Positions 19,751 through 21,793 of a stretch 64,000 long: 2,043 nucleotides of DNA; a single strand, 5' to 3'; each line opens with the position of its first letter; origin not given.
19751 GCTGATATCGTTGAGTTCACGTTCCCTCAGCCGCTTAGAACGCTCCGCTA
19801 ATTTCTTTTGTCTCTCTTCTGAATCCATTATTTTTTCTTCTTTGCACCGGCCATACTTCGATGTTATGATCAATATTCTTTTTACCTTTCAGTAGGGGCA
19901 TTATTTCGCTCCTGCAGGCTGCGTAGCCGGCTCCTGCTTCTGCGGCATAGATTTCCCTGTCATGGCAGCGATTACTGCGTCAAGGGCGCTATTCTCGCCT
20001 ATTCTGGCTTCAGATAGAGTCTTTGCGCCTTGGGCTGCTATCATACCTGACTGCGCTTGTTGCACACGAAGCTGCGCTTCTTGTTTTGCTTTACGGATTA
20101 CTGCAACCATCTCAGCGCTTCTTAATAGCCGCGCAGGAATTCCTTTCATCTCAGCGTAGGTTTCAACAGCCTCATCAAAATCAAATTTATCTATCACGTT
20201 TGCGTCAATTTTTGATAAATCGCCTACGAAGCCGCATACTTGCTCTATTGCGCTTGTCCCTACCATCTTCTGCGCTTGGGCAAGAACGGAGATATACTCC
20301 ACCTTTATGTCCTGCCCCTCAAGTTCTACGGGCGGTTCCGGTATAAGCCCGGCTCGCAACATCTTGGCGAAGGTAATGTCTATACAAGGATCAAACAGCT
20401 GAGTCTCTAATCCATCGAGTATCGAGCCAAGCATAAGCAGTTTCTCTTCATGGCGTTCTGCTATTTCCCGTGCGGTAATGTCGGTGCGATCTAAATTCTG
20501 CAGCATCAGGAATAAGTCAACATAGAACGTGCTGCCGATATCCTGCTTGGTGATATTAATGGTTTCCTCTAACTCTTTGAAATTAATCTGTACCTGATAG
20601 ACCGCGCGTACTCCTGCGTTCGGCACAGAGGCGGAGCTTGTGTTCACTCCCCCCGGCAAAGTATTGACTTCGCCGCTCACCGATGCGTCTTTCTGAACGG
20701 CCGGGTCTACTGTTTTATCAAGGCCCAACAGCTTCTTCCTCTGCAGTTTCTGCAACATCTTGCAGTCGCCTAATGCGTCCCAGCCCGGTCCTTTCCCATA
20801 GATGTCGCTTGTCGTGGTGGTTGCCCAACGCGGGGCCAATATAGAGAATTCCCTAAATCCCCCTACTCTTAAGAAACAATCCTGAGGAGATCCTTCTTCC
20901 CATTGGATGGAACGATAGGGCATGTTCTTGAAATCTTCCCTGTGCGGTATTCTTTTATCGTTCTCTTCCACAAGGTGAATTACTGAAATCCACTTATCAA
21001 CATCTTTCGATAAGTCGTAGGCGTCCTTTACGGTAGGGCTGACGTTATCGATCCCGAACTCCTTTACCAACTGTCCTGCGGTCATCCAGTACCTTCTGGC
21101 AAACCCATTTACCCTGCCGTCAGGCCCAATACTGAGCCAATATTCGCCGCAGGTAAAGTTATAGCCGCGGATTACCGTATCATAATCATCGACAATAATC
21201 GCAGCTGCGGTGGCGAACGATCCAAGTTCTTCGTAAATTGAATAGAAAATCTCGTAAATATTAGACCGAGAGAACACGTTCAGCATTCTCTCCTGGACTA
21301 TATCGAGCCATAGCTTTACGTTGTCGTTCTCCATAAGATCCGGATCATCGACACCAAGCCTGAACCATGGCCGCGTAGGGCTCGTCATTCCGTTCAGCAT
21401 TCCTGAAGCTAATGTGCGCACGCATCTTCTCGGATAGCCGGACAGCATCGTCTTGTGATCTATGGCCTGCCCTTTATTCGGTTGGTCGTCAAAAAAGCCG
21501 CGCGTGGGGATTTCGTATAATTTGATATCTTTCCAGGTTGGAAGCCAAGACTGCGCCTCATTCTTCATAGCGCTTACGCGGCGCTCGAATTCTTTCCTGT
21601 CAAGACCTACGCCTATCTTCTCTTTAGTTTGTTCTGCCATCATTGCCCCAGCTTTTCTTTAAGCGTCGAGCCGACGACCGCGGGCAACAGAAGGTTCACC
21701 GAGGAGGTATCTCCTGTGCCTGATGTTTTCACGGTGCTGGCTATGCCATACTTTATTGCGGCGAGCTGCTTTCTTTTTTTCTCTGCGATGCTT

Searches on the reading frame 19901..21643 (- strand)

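Call 90: search_protein_families(library=phrogs, proteins=[window:19901-21643:-], max_evalue=0.00001)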
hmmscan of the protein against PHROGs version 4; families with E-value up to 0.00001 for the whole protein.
window:19901-21643:- (580 aa): 4 families
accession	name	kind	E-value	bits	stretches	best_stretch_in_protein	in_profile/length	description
phrog_332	-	connector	2e-139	466.5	1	17-554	12-554/560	head-tail adaptor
phrog_21643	-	unknown function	9.9e-52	176.7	1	344-557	51-264/268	-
phrog_21528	-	unknown function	5.9e-44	151.2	1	15-234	2-222/224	-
phrog_449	-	connector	3.5e-13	49.9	1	268-542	245-510/520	head-tail adaptor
